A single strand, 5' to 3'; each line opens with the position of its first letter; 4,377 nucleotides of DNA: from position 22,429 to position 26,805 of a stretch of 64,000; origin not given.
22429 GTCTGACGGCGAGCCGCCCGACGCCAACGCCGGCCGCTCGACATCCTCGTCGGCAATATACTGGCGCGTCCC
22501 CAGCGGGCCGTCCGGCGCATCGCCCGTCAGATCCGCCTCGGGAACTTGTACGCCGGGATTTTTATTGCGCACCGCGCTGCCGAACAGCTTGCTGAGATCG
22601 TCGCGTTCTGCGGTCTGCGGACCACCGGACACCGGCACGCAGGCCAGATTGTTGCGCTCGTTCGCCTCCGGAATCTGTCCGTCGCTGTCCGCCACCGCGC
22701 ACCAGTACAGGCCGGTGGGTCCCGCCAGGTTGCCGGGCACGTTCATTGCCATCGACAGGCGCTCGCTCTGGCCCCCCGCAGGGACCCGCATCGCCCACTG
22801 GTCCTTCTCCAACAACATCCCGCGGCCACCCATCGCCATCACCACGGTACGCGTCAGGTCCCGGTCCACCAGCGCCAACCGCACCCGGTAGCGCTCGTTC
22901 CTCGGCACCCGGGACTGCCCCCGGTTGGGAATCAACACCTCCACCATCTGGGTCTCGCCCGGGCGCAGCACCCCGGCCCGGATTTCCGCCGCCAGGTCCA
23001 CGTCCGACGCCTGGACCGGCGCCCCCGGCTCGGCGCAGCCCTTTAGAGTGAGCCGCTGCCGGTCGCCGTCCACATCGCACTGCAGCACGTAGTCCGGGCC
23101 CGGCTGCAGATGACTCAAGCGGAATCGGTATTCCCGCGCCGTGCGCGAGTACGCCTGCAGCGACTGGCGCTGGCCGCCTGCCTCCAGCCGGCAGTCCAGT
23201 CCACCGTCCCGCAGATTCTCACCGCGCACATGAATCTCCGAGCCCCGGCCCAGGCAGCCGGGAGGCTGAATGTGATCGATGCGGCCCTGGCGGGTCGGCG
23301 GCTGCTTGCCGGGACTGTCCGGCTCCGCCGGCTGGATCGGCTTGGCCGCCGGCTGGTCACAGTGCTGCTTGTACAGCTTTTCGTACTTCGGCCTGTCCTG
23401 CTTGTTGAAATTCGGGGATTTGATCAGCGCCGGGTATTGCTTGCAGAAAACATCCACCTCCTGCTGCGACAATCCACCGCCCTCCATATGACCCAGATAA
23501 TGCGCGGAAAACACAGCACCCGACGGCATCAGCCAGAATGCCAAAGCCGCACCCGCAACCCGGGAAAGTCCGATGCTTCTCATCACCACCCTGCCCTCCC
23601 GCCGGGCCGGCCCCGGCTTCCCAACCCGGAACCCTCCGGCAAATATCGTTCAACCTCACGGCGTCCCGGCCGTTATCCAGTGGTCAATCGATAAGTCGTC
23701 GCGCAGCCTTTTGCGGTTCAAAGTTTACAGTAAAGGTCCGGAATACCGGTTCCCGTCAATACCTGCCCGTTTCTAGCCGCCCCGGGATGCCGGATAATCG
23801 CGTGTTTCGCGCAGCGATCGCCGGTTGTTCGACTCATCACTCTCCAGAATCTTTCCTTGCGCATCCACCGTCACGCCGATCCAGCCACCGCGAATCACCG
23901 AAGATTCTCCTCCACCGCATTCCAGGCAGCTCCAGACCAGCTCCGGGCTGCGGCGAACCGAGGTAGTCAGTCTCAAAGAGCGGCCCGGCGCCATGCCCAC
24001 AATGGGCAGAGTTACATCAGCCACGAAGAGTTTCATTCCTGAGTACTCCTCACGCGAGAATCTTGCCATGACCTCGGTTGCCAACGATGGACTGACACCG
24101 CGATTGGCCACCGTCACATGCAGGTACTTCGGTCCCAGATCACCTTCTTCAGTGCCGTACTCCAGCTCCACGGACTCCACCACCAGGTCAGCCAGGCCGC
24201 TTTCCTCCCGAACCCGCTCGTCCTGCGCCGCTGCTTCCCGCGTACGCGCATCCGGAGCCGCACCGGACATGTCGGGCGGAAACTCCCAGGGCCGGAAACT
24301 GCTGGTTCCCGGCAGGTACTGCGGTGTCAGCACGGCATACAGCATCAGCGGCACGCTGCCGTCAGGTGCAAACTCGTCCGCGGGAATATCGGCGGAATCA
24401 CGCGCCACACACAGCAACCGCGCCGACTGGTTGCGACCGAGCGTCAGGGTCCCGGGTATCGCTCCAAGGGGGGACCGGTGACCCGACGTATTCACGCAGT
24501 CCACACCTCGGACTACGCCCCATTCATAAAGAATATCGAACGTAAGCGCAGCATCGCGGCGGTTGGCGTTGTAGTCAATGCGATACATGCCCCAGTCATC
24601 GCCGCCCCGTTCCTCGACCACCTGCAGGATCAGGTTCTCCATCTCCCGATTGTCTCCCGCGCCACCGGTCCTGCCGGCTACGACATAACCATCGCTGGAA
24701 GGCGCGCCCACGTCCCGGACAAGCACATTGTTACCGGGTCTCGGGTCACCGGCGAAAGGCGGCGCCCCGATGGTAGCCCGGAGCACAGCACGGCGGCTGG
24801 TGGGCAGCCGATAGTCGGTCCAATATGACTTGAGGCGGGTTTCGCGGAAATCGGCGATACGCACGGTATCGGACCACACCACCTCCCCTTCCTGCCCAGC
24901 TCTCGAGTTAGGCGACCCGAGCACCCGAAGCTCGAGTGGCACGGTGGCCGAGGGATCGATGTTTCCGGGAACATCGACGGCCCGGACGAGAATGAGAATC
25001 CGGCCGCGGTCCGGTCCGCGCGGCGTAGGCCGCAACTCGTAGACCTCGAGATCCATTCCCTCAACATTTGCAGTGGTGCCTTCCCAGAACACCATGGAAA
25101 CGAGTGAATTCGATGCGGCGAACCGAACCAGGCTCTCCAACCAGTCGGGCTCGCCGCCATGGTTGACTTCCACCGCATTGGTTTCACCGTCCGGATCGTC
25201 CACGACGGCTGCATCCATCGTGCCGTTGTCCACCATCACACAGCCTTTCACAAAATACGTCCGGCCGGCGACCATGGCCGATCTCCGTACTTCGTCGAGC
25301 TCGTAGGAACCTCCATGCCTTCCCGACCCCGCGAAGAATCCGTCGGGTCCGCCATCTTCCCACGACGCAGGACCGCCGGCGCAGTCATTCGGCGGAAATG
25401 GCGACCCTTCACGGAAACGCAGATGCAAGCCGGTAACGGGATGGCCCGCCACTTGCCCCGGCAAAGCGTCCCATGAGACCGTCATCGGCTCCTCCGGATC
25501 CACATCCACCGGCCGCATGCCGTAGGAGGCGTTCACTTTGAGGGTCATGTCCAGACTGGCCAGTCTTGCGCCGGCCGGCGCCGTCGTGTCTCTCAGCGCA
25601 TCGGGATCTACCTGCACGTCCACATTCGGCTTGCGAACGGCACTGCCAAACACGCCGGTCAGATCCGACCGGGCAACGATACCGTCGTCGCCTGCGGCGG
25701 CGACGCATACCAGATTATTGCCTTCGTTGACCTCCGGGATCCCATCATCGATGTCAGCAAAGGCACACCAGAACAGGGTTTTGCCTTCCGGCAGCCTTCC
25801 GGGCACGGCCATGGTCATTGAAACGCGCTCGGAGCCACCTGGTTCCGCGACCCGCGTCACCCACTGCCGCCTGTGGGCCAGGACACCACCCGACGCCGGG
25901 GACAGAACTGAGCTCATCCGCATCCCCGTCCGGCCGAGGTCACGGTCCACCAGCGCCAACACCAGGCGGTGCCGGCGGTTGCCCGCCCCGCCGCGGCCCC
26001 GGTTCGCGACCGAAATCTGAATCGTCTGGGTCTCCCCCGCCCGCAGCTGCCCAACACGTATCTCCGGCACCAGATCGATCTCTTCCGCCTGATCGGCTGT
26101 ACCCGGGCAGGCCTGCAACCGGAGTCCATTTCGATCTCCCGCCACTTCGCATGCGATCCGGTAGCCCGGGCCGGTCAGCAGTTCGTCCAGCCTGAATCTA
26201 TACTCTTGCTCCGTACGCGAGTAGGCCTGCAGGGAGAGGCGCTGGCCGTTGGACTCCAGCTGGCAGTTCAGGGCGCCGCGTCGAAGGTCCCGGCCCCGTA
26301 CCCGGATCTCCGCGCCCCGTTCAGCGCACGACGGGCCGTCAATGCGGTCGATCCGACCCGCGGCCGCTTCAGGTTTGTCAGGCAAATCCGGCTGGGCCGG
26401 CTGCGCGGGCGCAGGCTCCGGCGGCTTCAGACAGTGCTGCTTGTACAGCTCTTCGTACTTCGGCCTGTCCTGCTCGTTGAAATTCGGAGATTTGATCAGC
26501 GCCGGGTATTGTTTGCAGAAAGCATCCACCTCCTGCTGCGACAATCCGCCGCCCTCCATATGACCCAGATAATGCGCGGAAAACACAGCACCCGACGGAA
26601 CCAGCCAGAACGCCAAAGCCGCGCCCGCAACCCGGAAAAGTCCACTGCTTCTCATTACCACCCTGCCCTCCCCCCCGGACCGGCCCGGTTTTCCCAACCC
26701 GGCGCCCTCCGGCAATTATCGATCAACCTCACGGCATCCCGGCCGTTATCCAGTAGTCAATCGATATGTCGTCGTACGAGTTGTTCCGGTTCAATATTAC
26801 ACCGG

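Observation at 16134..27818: ECF sigma-centred envelope gene cluster of unknown function (barrel + 577-aa secreted protein + two CARDB paralogs + degenerate S8 protein)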

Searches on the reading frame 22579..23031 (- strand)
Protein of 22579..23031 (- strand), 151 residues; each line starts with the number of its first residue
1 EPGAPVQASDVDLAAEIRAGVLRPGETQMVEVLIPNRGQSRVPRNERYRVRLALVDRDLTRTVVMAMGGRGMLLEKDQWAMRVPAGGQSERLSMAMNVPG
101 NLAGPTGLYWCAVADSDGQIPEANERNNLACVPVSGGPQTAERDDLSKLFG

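Call 81: search_protein_families(library=pfam, max_evalue=5, proteins=[window:22579-23031:-])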
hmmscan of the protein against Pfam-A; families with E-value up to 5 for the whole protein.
seq(151 aa): 1 family
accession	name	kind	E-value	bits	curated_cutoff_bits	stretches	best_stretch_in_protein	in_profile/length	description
PF07705.17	CARDB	-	0.016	15.9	22.7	1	89-129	62-98/101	CARDB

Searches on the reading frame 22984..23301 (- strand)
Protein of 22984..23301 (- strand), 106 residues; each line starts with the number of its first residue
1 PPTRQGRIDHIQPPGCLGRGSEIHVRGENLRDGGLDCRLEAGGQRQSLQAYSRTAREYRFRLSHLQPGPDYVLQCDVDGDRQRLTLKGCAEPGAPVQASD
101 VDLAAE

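Call 81: search_protein_families(library=pfam, max_evalue=5, proteins=[window:22984-23301:-])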
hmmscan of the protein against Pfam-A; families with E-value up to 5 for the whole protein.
seq(106 aa): 1 family
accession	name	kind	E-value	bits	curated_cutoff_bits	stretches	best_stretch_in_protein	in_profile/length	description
PF23003.2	Fn1_2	-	0.069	13.8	27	1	69-92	19-42/70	Fibronectin type I domain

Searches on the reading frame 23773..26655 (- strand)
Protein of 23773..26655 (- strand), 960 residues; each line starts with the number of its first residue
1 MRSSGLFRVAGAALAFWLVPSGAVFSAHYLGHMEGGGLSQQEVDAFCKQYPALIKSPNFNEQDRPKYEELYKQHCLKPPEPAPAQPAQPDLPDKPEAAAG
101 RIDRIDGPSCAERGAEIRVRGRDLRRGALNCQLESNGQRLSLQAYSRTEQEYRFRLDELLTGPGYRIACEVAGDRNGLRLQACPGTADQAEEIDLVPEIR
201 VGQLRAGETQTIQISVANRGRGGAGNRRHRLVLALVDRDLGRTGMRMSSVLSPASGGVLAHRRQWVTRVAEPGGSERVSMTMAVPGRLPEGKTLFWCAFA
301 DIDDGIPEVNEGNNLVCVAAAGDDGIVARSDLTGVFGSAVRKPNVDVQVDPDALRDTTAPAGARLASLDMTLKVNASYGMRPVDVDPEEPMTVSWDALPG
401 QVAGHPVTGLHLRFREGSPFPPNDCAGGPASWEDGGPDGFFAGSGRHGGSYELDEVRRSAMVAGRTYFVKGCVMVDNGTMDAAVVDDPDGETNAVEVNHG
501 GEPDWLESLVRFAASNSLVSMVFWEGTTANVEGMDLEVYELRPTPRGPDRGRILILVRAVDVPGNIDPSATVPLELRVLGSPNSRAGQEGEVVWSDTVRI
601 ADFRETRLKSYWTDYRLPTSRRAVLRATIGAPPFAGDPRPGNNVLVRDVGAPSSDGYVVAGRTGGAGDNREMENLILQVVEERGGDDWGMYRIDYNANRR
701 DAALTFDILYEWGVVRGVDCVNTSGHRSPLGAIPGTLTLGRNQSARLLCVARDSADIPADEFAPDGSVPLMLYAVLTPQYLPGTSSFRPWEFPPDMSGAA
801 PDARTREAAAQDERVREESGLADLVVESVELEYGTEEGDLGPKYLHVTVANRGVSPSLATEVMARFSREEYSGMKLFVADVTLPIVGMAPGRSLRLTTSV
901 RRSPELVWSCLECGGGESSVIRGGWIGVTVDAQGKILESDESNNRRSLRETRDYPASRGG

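Call 4: search_protein_families(library=pfam, max_evalue=0.1, proteins=[window:23773-26655:-])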
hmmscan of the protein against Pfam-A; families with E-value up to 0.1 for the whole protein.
window:23773-26655:- (960 aa): 1 family
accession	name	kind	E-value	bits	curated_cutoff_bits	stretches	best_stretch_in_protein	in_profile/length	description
PF07705.17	CARDB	-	9e-08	32.7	22.7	1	843-946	21-99/101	CARDB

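Call 5: search_protein_families(library=ncbifam, max_evalue=0.1, proteins=[window:23773-26655:-])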
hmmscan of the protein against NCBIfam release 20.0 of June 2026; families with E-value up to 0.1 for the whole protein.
window:23773-26655:- (960 aa): 0 families

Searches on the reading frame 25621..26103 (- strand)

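Call 81: search_protein_families(library=pfam, max_evalue=5, proteins=[window:25621-26103:-])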
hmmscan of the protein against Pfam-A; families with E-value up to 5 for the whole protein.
seq(161 aa): 2 families
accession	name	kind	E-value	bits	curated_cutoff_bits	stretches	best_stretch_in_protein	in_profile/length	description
PF07705.17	CARDB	-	0.00014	22.5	22.7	1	10-131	3-98/101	CARDB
PF14011.11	ESX-1_EspG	-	0.02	14.9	27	1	29-78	185-242/245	EspG family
